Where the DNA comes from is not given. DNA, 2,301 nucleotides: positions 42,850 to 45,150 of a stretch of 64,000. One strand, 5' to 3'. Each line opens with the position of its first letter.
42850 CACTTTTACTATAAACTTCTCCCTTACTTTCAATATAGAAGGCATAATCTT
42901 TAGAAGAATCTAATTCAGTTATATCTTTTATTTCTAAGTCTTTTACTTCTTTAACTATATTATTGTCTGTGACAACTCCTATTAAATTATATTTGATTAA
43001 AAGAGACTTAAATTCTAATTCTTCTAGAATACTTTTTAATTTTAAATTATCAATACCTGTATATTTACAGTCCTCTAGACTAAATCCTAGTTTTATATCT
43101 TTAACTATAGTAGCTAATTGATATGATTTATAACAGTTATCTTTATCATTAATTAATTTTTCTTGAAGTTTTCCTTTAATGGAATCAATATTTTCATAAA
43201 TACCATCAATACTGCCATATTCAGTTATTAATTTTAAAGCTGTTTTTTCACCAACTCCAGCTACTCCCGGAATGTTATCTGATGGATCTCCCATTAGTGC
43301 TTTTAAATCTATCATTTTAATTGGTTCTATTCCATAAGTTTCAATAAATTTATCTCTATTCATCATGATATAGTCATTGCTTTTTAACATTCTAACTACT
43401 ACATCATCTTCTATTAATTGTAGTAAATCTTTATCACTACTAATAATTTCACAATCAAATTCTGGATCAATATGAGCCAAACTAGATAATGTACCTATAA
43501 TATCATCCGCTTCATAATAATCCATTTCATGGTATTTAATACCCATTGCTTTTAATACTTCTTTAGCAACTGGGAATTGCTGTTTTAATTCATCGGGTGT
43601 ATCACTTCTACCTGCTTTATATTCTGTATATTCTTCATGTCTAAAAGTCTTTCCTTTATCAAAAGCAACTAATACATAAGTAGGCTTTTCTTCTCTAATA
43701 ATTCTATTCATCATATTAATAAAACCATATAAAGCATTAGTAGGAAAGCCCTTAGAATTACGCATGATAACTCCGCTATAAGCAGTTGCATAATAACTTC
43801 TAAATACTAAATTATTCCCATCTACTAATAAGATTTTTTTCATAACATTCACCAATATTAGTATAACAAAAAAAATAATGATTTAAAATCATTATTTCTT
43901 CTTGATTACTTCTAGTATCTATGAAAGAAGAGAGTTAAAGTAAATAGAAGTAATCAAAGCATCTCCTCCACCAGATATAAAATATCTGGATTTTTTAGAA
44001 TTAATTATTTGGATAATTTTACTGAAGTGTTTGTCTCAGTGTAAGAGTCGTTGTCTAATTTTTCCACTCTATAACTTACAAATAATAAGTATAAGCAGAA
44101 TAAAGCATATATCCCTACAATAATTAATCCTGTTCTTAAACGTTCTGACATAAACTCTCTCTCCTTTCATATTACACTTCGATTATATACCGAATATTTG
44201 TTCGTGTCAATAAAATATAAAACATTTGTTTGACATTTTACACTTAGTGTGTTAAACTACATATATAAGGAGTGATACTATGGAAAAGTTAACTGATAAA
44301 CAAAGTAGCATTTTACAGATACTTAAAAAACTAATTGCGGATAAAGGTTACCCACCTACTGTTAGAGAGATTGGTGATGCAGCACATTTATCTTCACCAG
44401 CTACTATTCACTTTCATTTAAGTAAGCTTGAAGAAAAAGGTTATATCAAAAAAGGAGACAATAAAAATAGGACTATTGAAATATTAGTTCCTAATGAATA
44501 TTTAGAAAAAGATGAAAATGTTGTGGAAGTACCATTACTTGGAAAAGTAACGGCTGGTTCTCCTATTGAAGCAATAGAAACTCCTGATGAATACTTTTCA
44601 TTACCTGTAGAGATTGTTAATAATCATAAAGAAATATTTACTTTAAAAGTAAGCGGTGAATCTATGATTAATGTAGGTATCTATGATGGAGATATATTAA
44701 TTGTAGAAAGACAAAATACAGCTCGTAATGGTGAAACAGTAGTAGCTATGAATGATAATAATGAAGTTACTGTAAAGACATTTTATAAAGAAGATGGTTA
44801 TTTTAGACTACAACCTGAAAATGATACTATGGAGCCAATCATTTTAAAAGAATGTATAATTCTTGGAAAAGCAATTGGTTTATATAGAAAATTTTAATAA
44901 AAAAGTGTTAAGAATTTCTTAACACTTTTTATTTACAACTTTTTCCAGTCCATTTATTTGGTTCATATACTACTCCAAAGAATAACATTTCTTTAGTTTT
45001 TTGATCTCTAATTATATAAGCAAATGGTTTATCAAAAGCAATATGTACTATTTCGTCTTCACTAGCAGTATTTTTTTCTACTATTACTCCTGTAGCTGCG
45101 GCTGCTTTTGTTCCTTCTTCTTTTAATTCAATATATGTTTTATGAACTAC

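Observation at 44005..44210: Unannotated 48-aa membrane peptide driven by a perfect promoter with a LexA box in its spacer, divergent from lexA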

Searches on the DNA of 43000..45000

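Call 6: search_rna_families(source=window, start=43000, end=45000, threshold=evalue, max_evalue=1)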
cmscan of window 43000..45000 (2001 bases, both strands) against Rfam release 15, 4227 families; matches with E-value up to 1: 1.
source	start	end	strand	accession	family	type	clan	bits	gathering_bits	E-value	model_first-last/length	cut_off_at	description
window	44152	44177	-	RF00619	U6atac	Gene; snRNA; splicing;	CL00009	18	33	0.12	1-126/126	no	U6atac minor spliceosomal RNA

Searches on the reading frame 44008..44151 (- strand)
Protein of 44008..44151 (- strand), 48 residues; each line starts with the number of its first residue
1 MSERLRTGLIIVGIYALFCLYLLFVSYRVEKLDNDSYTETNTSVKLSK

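Call 7: search_protein_families(library=pfam, proteins=[window:44008-44151:-], max_evalue=1)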
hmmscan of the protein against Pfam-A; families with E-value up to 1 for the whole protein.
seq(48 aa): 2 families
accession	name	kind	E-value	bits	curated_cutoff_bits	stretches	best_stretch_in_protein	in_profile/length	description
PF01034.25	Syndecan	-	0.045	14.2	25.2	1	11-38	17-43/64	Syndecan domain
PF01102.23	Glycophorin_A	-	0.096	13.4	30.1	1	8-40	61-93/114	Glycophorin A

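Call 8: search_protein_families(library=ncbifam, proteins=[window:44008-44151:-], max_evalue=1)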
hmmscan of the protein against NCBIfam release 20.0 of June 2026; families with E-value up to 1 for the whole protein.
seq(48 aa): 0 families

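Call 9: find_related_loci(query=window:44008-44151:-, collection=genome_contigs, flank=3000)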
Query seq(48 aa) (48 aa) in genome_contigs; peptide patterns used: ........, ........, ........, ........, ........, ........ (x = any residue, [..] = any of these).
599 stretches matched a pattern, but none encodes a relative of the query by tblastn (E <= 1e-3).

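Call 18: find_homologous_proteins(query=A1, max_evalue=0.01)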
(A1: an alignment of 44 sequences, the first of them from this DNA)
Query A1 (44 sequences) (48 aa, profile of the alignment): 94 proteins with E <= 0.01 among 429 candidates.
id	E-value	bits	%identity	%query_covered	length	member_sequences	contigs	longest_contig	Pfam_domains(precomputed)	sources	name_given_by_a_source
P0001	3.8e-15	73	32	77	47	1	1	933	-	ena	-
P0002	1.2e-14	71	26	81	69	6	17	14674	-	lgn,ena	-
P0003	1.6e-14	71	26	81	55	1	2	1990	-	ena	-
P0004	2.6e-14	70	37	81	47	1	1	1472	-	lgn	-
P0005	2.8e-14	70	29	77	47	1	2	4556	-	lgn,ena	-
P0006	2.9e-14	70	33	96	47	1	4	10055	-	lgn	-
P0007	3.1e-14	70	-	-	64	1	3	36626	-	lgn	-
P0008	3.4e-14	70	33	56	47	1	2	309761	-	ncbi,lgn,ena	-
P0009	5.1e-14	69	32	77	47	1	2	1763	-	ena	-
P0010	6.2e-14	69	33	96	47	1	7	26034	-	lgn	-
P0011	1.2e-13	68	29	77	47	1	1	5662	-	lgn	-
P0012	1.6e-13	67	32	77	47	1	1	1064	-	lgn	-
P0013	1.6e-13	67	-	-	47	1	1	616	-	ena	-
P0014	2.3e-13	67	30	96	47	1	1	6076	-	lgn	-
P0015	2.8e-13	67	35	81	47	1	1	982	-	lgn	-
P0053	3.3e-11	60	93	94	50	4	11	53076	-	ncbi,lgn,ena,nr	ncbi:MAG: hypothetical protein IKE63_04645 [Bacilli bacterium]|nr:hypothetical protein [Bacilli bact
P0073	2.3e-10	57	81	100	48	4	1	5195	-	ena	-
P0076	2.9e-10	57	85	100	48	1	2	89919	-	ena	-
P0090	7.0e-8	49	-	-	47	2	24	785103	-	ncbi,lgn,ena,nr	ncbi:MAG: hypothetical protein IKF36_02505 [Bacilli bacterium]|nr:hypothetical protein [Bacilli bact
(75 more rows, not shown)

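Call 23: find_encoding_contigs(protein=P0076, flank=4000, max_places=2)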
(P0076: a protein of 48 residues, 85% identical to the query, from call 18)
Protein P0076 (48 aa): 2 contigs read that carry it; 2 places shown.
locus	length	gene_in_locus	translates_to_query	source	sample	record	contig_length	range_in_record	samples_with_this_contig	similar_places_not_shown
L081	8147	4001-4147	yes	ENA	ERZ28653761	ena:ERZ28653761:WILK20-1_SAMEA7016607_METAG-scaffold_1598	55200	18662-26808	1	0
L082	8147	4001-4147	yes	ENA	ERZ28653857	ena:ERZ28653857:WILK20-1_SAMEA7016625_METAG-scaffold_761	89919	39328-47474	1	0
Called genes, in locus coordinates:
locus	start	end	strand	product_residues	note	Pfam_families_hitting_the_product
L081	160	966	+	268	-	-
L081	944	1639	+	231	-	PF00899:ThiF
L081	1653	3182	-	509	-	-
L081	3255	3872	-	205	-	PF01726:LexA_DNA_bind, PF00717:Peptidase_S24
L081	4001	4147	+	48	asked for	-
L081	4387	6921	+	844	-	PF02739:5_3_exonuc_N, PF01367:5_3_exonuc, PF22619:DNA_polI_exo1, PF00476:DNA_pol_A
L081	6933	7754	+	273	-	PF01149:Fapy_DNA_glyco, PF06831:H2TH, PF06827:zf-FPG_IleRS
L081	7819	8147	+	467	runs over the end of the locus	PF00224:PK, PF03328:HpcH_HpaI (weak), PF02887:PK_C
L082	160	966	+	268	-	-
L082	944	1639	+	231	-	PF00899:ThiF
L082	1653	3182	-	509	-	-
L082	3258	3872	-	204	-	PF01726:LexA_DNA_bind, PF00717:Peptidase_S24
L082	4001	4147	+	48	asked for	-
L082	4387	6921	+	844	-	PF02739:5_3_exonuc_N, PF01367:5_3_exonuc, PF22619:DNA_polI_exo1, PF00476:DNA_pol_A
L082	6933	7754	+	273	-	PF01149:Fapy_DNA_glyco, PF06831:H2TH, PF06827:zf-FPG_IleRS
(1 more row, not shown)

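Call 24: find_encoding_contigs(protein=P0053, flank=4000, max_places=2)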
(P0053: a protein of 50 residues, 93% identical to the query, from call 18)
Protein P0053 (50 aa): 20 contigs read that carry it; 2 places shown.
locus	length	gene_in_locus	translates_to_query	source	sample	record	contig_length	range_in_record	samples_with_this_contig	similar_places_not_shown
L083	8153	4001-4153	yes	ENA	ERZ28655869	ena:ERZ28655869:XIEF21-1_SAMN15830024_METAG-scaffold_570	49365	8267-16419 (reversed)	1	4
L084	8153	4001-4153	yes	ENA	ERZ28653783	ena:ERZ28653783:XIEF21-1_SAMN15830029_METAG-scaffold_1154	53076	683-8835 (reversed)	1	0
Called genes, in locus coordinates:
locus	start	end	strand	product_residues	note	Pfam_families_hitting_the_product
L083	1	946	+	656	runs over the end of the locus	PF00456:Transketolase_N, PF02779:Transket_pyr, PF02780:Transketolase_C (weak), PF22613:Transketolase_C_1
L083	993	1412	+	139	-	PF10747:SirA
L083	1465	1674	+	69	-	PF03672:UPF0154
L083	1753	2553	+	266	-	-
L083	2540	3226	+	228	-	PF00899:ThiF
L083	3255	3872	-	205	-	PF01726:LexA_DNA_bind, PF00717:Peptidase_S24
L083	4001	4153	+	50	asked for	-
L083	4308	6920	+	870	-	PF02739:5_3_exonuc_N, PF01367:5_3_exonuc, PF22619:DNA_polI_exo1, PF00476:DNA_pol_A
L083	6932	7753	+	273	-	PF01149:Fapy_DNA_glyco, PF06831:H2TH, PF06827:zf-FPG_IleRS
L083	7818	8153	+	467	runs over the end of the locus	PF00224:PK, PF03328:HpcH_HpaI (weak), PF02887:PK_C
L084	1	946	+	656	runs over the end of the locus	PF00456:Transketolase_N, PF02779:Transket_pyr, PF02780:Transketolase_C (weak), PF22613:Transketolase_C_1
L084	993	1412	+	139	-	PF10747:SirA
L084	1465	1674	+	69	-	PF03672:UPF0154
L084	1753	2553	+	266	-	-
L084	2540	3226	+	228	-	PF00899:ThiF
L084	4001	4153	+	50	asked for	-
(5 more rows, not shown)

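Call 25: find_encoding_contigs(protein=P0073, flank=4000, max_places=2)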
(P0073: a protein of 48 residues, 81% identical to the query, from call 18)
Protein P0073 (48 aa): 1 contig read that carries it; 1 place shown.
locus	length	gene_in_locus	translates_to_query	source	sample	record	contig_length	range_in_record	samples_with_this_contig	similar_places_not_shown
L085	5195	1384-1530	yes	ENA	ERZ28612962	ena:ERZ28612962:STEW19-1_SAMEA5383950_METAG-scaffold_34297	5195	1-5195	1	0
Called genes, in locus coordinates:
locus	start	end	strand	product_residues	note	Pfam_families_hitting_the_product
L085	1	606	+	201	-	?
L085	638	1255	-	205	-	PF01726:LexA_DNA_bind, PF00717:Peptidase_S24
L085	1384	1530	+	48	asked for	-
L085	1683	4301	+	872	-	PF02739:5_3_exonuc_N, PF01367:5_3_exonuc, PF22619:DNA_polI_exo1, PF00476:DNA_pol_A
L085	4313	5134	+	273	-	PF01149:Fapy_DNA_glyco, PF06831:H2TH, PF06827:zf-FPG_IleRS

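Call 54: predict_structure(alignment_id=A2)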
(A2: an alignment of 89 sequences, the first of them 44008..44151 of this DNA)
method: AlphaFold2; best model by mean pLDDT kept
length: 48 residues; sequences in the alignment: 89
mean_pLDDT: 78.6   pTM: 0.46
mean pLDDT of the five models: 78.6, 78.4, 77.5, 76.7, 75.4
residues with pLDDT >= 90: 20; 70-90: 12; 50-70: 11; < 50: 5
segments of 3 or more residues with pLDDT < 50: 44-48
pLDDT, mean of each block of 10 residues (from residue 1): 85 97 92 64 48
secondary structure, 60 per line:
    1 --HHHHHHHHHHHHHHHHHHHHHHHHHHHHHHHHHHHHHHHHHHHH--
elements in order: H3-46

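Call 56: search_protein_representatives(alignment_id=A2)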
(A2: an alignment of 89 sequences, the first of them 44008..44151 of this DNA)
Query: 89 sequences, 50 profile positions. Proteins with E-value up to 0.001 (for the whole library): 197; up to 1e-10: 25; up to 1e-30: 0. The best 150 are listed.
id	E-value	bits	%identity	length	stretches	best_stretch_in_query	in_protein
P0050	7.9e-19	83.1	-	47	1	1-49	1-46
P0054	1.8e-17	78.8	-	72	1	1-50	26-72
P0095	3.1e-17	78.0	-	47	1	1-49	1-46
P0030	3.3e-17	77.9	-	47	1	1-49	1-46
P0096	2.3e-16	75.2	-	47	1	1-50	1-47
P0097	4.9e-16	74.2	-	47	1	1-50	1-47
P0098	1.5e-15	72.7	-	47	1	1-50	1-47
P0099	3.7e-14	68.2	-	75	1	1-47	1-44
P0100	6.3e-14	67.4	-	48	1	1-45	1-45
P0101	1.1e-13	66.7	-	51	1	1-46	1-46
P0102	3.3e-13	65.1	-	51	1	1-47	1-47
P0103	3.4e-13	65.1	-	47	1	1-50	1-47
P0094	1.1e-12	63.4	-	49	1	15-49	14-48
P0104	1.2e-12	63.3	-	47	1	1-49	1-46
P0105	1.8e-12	62.8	-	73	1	1-44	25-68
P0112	4.0e-11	58.5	-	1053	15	16-35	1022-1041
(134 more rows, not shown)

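Call 63: search_dna_similar(query=window:44008-44151:-, collection=phages, mode=protein, max_evalue=1)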
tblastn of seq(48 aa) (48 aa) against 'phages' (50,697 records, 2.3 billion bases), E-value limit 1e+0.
Records with a match: 1; places in all: 1; records where one place covers at least 80% of the query: 1.
Best place of each record, by identity: <60% 1.
By first word of the organism name: Listeria 1.
By host as written in the record: Listeria monocytogenes 1.
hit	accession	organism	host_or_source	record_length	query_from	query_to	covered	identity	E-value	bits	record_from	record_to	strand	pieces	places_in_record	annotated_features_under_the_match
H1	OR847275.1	Listeria phage LM 4-11-1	Listeria monocytogenes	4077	4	46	90%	32.6%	6e-1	32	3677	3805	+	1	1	record has no annotation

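Call 67: list_cluster_members(proteins=[window:44008-44151:-, P0053, P0090])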
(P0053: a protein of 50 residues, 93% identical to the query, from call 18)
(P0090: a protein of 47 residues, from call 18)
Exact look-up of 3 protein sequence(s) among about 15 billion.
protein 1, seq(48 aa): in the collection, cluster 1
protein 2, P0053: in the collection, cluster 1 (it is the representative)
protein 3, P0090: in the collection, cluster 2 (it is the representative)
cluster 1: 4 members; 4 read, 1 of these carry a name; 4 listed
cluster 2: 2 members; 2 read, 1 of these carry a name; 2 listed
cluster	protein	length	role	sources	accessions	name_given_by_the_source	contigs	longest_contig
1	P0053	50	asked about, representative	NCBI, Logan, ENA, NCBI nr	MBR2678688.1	MAG: hypothetical protein IKE63_04645 [Bacilli bacterium] | hypothetical protein [Bacilli bacterium]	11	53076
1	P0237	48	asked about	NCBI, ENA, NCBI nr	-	-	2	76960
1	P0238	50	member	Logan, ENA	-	-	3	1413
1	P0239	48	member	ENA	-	-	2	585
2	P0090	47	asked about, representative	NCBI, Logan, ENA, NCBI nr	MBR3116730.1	MAG: hypothetical protein IKF36_02505 [Bacilli bacterium] | hypothetical protein [Bacilli bacterium]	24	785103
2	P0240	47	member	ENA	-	-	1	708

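Call 69: search_protein_families(library=pfam, alignment_id=A2, max_evalue=0.1)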
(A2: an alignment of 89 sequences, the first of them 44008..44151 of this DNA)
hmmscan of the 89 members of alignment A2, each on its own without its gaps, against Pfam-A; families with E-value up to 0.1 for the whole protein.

A. member 1, window:44008-44151:- (48 aa): 2 families
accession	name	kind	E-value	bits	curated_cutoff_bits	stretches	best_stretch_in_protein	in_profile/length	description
PF01034.25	Syndecan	-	0.045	14.2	25.2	1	11-38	17-43/64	Syndecan domain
PF01102.23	Glycophorin_A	-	0.096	13.4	30.1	1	8-40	61-93/114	Glycophorin A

B. families by the number of members that match (of 89 scanned): 20 families
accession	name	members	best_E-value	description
PF01102.23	Glycophorin_A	11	0.0062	Glycophorin A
PF22268.1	DUF6954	8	0.0095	Family of unknown function (DUF6954)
PF22392.1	Cmr7b-like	8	0.014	Cmr7b-like, BtrG-like domain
PF01034.25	Syndecan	5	0.013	Syndecan domain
PF20479.3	TMEM128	2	0.0053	TMEM128 protein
PF21151.2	CSN1_C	2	0.016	COP9 signalosome complex subunit 1, C-terminal helix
PF13800.11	Sigma_reg_N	2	0.043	Sigma factor regulator N-terminal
PF01307.22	Plant_vir_prot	2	0.053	Plant viral movement protein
PF17382.7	Ycf70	2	0.076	Uncharacterized Ycf70-like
PF20664.2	DUF6814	1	0.0064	Family of unknown function (DUF6814)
PF07055.18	Eno-Rase_FAD_bd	1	0.014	Enoyl reductase FAD binding domain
PF17313.7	DUF5359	1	0.015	Family of unknown function (DUF5359)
PF24209.2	DUF7431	1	0.023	Domain of unknown function (DUF7431)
PF13567.11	DUF4131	1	0.043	Domain of unknown function (DUF4131)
PF20462.4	DUF6715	1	0.048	Domain of unknown function (DUF6715)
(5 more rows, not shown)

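Call 70: search_protein_families(library=phrogs, alignment_id=A1, max_evalue=0.01)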
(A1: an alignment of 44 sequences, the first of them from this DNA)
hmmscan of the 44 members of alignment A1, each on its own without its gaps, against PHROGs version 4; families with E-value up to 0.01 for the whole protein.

A. member 1, seq(48 aa): 0 families

B. families by the number of members that match (of 44 scanned): 0 families
